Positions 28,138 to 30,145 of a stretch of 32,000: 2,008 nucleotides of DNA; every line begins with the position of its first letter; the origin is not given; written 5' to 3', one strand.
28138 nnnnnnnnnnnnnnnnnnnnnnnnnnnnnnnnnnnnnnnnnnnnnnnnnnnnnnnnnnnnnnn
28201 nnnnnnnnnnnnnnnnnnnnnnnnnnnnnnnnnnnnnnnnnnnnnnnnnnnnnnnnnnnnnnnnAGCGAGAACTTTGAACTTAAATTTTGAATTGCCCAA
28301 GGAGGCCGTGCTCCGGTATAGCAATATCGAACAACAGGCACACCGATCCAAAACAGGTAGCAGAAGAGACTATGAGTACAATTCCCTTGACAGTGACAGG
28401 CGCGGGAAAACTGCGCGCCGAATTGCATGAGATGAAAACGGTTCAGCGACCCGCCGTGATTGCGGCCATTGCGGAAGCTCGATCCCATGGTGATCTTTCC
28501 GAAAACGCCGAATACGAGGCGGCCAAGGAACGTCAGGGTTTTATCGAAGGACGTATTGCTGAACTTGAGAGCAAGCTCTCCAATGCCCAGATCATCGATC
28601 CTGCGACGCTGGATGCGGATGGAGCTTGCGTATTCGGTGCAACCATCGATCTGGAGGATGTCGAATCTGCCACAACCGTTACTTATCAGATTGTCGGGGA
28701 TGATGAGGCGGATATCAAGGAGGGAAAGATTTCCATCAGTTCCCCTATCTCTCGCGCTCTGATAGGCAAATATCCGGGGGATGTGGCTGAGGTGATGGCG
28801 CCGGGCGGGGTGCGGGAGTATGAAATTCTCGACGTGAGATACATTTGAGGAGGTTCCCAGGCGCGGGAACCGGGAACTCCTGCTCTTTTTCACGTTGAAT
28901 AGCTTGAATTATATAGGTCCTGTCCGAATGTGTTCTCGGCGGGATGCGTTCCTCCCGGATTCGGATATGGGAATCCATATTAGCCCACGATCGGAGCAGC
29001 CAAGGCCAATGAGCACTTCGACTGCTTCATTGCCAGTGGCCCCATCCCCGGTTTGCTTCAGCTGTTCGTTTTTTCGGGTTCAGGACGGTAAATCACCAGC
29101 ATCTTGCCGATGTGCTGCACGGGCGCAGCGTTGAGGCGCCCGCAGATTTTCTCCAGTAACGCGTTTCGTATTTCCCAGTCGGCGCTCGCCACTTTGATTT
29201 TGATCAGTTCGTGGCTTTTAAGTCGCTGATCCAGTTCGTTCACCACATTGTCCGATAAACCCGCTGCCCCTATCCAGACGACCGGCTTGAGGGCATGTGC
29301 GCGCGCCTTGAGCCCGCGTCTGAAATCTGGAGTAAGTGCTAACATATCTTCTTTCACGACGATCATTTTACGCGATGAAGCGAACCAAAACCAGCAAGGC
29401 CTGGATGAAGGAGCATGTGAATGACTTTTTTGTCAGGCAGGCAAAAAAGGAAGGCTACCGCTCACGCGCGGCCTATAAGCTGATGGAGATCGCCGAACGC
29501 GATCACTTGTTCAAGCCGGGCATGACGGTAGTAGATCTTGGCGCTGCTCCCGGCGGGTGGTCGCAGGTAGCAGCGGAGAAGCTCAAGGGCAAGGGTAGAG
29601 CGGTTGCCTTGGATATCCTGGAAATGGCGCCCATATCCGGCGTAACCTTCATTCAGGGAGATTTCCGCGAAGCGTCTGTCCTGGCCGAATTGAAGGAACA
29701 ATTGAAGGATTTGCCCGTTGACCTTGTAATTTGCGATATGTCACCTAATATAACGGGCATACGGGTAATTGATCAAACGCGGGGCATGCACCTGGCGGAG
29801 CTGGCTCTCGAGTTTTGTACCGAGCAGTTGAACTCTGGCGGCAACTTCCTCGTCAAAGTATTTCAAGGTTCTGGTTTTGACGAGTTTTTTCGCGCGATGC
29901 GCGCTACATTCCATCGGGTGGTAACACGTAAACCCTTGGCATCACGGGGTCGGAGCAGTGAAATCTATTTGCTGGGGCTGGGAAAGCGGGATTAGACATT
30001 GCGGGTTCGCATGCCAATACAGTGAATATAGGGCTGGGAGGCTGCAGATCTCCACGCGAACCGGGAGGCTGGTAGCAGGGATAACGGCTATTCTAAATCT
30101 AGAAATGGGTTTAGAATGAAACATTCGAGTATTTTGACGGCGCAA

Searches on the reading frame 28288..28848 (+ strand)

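Call 43: search_protein_families(library=pfam, proteins=[window:28288-28848:+], max_evalue=0.001)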
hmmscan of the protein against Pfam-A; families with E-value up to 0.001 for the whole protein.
window:28288-28848:+ (186 aa): 2 families
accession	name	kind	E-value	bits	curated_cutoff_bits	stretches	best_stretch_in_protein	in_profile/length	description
PF03449.20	GreA_GreB_N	-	2.9e-31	107.9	24.5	1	32-102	1-71/71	Transcription elongation factor, N-terminal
PF01272.25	GreA_GreB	-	7.5e-25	87.2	26.9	1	114-185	6-77/77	Transcription elongation factor, GreA/GreB, C-term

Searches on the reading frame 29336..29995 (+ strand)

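Call 43: search_protein_families(library=pfam, proteins=[window:29336-29995:+], max_evalue=0.001)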
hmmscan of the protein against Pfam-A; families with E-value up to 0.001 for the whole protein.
window:29336-29995:+ (219 aa): 2 families
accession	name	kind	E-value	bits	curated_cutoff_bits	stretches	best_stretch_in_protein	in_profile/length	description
PF01728.25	FtsJ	-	2.2e-61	207.4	24.1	1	41-217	1-181/181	FtsJ-like methyltransferase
PF13847.12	Methyltransf_31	-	1.1e-05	25.6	27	1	60-176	2-112/145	Methyltransferase domain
